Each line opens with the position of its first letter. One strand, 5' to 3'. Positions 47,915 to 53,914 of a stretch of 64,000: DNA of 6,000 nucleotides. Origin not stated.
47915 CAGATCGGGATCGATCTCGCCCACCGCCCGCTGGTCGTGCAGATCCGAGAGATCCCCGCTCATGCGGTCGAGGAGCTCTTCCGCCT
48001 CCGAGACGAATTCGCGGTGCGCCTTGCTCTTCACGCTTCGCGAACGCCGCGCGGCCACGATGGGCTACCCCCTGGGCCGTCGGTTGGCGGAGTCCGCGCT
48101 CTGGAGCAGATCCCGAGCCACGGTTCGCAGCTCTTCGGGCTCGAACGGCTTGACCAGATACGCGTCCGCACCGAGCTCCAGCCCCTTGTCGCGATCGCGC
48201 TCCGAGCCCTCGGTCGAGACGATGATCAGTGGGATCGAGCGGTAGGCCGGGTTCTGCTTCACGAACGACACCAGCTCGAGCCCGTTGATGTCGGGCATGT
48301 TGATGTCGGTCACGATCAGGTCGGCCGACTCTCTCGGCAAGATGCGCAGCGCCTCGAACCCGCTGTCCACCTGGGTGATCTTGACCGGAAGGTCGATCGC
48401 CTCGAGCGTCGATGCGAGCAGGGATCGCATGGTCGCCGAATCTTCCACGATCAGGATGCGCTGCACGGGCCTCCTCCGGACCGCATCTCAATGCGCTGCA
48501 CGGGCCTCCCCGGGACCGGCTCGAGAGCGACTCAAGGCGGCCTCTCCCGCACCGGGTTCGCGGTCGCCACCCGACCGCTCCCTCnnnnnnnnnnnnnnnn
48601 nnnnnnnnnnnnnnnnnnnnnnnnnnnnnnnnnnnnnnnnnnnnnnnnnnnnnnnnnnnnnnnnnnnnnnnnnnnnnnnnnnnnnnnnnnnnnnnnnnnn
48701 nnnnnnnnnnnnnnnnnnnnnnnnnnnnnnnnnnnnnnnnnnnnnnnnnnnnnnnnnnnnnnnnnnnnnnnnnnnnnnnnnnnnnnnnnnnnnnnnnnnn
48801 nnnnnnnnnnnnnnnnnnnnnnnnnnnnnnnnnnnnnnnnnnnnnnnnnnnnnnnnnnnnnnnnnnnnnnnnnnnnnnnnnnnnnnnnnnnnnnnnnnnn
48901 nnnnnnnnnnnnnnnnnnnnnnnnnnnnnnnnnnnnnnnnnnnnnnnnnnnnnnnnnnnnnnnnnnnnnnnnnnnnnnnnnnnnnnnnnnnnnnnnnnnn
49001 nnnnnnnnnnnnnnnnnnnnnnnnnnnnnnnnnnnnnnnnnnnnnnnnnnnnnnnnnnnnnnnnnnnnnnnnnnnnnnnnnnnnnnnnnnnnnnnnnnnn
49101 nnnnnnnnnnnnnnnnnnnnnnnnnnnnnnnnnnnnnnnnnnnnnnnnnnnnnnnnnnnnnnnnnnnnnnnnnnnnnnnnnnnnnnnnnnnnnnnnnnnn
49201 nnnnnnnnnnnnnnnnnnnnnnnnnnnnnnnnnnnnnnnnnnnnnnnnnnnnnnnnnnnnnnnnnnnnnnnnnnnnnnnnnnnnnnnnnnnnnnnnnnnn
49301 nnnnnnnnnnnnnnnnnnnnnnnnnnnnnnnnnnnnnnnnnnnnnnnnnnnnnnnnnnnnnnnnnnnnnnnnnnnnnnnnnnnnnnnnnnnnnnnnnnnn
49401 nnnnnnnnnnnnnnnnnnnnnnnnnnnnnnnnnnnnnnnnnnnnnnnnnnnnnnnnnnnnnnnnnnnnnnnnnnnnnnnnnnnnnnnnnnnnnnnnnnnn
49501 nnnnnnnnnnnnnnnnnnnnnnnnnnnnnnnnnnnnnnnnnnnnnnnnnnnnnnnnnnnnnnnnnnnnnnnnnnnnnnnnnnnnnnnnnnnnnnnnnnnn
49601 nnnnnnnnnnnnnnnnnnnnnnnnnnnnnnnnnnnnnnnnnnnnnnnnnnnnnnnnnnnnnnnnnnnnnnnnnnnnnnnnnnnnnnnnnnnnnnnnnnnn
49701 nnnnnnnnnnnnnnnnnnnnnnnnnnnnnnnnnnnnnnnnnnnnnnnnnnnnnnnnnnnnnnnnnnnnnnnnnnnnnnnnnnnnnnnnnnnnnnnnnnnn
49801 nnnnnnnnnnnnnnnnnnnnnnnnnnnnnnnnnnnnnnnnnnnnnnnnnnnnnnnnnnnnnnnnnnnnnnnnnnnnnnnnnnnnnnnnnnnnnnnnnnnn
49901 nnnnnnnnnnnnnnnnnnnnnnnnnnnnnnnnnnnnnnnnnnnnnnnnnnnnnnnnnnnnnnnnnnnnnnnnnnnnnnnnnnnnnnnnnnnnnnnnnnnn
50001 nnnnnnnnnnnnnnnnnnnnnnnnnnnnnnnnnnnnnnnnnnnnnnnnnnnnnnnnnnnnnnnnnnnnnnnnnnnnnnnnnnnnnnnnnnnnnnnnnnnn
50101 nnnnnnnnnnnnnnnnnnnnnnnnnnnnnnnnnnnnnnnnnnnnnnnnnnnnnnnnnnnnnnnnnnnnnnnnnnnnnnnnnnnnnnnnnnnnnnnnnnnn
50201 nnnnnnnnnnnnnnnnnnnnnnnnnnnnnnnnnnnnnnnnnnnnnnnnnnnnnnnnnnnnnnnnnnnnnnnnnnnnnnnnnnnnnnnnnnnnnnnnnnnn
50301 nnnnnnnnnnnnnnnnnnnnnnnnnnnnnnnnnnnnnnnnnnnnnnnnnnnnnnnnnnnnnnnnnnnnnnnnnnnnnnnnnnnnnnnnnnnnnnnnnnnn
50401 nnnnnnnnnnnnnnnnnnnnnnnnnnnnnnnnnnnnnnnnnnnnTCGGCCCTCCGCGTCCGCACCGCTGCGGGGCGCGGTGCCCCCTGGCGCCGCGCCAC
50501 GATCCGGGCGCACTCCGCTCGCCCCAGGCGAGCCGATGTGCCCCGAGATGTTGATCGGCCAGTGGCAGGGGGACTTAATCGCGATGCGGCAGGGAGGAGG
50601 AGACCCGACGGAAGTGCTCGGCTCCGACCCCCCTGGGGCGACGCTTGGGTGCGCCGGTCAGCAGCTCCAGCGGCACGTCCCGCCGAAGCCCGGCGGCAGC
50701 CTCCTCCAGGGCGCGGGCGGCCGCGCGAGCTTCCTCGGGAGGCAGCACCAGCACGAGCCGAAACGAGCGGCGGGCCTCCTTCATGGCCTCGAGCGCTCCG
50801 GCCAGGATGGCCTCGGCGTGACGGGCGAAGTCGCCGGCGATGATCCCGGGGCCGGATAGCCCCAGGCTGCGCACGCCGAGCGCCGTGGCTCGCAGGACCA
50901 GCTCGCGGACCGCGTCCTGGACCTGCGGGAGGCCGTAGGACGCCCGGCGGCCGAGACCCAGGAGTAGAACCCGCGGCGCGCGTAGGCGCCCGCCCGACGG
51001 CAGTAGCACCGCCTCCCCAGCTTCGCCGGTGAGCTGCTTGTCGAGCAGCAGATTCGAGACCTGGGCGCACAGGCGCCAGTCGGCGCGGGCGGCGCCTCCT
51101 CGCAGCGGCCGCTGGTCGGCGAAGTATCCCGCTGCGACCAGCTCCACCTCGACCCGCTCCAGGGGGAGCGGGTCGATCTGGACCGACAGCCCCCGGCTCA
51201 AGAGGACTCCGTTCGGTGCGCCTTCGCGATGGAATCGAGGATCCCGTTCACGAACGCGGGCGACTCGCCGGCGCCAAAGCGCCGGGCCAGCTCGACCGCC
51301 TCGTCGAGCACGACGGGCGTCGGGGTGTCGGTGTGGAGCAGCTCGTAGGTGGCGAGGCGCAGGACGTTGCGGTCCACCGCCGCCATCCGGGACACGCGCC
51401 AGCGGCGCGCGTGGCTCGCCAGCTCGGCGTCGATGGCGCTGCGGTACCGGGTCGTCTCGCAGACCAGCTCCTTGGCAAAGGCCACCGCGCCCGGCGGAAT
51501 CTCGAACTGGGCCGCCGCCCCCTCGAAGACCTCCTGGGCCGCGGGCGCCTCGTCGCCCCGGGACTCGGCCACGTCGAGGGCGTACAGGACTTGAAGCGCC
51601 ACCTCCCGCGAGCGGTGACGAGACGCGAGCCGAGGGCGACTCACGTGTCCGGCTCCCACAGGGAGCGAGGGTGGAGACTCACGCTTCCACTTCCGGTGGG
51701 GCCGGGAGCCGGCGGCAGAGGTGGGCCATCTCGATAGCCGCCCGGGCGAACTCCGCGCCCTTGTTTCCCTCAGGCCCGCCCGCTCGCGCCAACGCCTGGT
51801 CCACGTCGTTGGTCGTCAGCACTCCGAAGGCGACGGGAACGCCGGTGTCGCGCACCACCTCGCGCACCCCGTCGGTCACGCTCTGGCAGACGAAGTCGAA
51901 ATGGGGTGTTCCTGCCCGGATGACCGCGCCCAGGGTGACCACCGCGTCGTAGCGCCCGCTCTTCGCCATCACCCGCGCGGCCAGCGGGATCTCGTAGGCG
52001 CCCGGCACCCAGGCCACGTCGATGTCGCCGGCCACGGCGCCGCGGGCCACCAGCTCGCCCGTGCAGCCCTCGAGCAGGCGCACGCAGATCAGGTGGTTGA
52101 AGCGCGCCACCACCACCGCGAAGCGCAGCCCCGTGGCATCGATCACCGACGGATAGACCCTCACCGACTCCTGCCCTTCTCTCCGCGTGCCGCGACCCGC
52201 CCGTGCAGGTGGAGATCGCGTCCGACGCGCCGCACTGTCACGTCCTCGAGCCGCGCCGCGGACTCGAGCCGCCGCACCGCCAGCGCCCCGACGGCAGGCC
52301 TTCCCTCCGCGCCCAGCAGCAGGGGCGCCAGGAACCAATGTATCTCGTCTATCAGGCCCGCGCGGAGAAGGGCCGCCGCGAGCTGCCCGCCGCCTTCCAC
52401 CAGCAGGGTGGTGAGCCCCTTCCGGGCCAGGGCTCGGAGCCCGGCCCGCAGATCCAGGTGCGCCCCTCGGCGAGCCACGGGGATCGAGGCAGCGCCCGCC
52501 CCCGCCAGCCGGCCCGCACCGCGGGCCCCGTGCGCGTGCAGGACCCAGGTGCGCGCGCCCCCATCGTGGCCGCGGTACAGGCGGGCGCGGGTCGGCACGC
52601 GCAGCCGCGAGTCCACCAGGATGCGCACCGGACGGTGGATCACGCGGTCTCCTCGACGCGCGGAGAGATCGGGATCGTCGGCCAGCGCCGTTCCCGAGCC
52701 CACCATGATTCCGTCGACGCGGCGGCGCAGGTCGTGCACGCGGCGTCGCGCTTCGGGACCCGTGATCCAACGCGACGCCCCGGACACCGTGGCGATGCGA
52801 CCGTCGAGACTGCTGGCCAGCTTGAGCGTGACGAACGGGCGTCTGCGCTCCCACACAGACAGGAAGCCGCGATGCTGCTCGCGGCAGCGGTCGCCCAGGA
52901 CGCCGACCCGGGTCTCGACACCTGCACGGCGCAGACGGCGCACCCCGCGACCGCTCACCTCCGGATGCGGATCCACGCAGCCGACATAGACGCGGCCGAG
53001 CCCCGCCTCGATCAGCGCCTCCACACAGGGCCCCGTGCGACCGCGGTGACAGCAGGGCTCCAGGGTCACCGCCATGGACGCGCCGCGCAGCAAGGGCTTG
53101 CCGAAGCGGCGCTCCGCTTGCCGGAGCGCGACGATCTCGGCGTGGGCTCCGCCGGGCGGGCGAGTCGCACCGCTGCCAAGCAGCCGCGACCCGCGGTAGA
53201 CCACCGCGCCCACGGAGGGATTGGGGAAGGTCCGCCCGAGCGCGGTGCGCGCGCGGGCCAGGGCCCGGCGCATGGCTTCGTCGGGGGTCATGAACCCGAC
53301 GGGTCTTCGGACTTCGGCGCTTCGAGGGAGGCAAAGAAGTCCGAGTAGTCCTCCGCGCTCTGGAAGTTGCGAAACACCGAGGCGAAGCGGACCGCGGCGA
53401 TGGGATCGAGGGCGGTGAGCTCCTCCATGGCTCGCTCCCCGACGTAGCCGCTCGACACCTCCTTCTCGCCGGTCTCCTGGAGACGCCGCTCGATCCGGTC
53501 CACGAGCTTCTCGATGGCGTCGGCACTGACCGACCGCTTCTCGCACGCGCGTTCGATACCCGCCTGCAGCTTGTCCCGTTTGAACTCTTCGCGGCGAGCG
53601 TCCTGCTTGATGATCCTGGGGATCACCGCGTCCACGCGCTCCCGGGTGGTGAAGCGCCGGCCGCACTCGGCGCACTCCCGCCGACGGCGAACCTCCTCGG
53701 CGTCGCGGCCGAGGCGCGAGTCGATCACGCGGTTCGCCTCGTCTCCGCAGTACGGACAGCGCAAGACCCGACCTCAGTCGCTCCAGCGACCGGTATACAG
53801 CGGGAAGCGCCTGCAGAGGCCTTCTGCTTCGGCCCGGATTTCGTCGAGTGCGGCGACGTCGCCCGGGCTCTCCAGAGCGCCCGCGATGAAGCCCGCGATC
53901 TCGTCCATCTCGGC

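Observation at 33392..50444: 17-kb, 13-gene chemosensory-like supercluster interleaving a full Che core with non-canonical partner proteins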

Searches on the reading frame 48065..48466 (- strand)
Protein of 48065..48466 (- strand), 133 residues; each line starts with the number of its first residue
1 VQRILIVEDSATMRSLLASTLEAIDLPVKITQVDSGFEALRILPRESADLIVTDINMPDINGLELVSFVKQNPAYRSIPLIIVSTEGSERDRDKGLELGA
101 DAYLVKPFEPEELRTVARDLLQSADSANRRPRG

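Call 5: search_protein_families(library=pfam, proteins=[window:48065-48466:-], max_evalue=0.01)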
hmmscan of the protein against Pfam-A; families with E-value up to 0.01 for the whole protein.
window:48065-48466:- (133 aa): 1 family
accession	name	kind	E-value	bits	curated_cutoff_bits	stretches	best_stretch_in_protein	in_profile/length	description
PF00072.30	Response_reg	-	2.6e-27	95.6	30.2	1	4-116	1-109/111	Response regulator receiver domain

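Call 34: search_protein_families(library=ncbifam, proteins=[window:48065-48466:-], max_evalue=0.001)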
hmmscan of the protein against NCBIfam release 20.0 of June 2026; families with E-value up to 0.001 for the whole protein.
window:48065-48466:- (133 aa): 95 families (the best 25 are shown)
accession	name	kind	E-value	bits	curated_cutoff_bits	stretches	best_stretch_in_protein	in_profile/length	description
TIGR02154.1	PhoB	equivalog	2.9e-22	79.1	296.2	1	2-120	3-119/226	phosphate regulon transcriptional regulator PhoB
NF045944.1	ResRegRpaBCyano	equivalog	5.3e-22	78.3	330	1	5-126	1-117/229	response regulator transcription factor RpaB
NF007005.1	PRK09468.1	equivalog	1.2e-20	74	331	1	2-121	4-119/237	osmolarity response regulator transcription factor OmpR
NF008296.0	PRK11083.1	equivalog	1.2e-20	73.9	273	1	2-126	4-123/228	two-component system response regulator CreB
NF007135.0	PRK09581.1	equivalog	3.1e-20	72.4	474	1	2-115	3-114/457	PleD family two-component system response regulator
NF008378.0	PRK11173.1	equivalog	4.9e-20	71.9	334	1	2-127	4-124/238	two-component system response regulator ArcA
NF041866.1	EpsW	equivalog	2.1e-19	69.4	200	1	2-124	6-128/131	exopolysaccharide biosynthesis response regulator EpsW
NF008199.0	PRK10955.1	equivalog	6.5e-19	68.8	341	1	1-126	1-120/232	envelope stress response regulator transcription factor CpxR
NF053854.1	RespRegPhoBBctds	equivalog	1e-18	67.5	270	1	4-124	1-118/225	two-component system response regulator PhoB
NF007546.0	PRK10161.1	equivalog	1.6e-18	67.2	471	1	2-116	3-115/229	phosphate response regulator transcription factor PhoB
NF007969.0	PRK10693.1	equivalog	1.7e-18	66.8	329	1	2-109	8-111/337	two-component system response regulator RssB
NF033120.0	vanR_FM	exception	2.4e-18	66.7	460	1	4-117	6-112/231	vancomycin resistance response regulator transcription factor, VanR-F/VanR-M family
NF012023.0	PRK15479.1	equivalog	2.8e-18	66.3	337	1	3-124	2-119/224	transcriptional regulator TctD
NF008034.0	PRK10766.1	equivalog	4.5e-18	65.6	275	1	2-127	3-123/231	two-component system response regulator TorR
NF045505.1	RR_RssB_Pseudo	equivalog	7.3e-18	64.8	700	1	3-110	7-110/394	two-component system response regulator RssB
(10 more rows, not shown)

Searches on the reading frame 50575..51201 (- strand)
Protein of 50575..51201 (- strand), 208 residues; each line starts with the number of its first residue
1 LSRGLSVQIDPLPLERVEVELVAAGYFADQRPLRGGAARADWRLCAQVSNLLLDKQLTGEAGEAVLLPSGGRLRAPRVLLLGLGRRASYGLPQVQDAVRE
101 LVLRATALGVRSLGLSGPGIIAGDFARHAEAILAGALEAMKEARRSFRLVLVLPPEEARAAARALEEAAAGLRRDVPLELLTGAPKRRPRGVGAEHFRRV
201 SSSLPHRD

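Call 40: search_protein_families(library=pfam, proteins=[window:50575-51201:-], max_evalue=0.001)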
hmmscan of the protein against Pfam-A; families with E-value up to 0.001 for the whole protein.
window:50575-51201:- (208 aa): 1 family
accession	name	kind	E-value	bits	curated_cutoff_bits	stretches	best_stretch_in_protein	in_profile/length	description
PF02789.23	Peptidase_M17_N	-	2.7e-11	43.9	23.4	1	29-139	6-118/129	Cytosol aminopeptidase family, N-terminal domain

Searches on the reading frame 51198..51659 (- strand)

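Call 40: search_protein_families(library=pfam, proteins=[window:51198-51659:-], max_evalue=0.001)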
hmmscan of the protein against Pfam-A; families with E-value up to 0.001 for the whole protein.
window:51198-51659:- (153 aa): 1 family
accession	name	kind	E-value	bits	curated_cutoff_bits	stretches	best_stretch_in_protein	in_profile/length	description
PF01029.23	NusB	-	1.3e-34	119.9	23.1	1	15-146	1-133/133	NusB family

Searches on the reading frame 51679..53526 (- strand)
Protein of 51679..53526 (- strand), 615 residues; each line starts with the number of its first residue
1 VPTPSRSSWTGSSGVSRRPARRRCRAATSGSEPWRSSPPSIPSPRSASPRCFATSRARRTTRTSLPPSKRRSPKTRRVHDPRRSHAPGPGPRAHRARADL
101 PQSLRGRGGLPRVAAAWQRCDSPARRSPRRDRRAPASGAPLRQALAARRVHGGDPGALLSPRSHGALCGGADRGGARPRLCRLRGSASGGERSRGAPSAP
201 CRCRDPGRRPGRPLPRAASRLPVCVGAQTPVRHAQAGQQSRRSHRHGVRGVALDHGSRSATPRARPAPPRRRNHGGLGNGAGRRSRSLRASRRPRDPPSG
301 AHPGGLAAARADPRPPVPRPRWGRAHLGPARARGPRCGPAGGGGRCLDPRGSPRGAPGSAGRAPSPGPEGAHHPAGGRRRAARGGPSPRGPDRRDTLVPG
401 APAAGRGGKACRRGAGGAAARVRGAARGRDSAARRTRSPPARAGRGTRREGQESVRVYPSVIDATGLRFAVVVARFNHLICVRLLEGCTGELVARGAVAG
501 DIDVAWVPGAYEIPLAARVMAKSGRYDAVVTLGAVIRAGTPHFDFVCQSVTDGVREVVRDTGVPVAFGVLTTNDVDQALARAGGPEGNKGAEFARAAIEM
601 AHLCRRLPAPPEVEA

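Call 40: search_protein_families(library=pfam, proteins=[window:51679-53526:-], max_evalue=0.001)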
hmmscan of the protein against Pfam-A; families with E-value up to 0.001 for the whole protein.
window:51679-53526:- (615 aa): 1 family
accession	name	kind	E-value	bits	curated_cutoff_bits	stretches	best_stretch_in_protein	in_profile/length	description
PF00885.24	DMRL_synthase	-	1.3e-50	171.3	26.7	1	466-604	1-138/139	6,7-dimethyl-8-ribityllumazine synthase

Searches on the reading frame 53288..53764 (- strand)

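Call 40: search_protein_families(library=pfam, proteins=[window:53288-53764:-], max_evalue=0.001)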
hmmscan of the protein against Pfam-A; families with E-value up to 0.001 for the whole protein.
window:53288-53764:- (158 aa): 2 families
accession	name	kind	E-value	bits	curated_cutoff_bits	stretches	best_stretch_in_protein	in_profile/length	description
PF22811.2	Zn_ribbon_NrdR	-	2e-17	63.2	27.2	1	1-42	1-42/42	Transcriptional repressor NrdR-like, N-terminal domain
PF03477.21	ATP-cone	-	3.8e-17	63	25.8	1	50-136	2-87/88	ATP cone domain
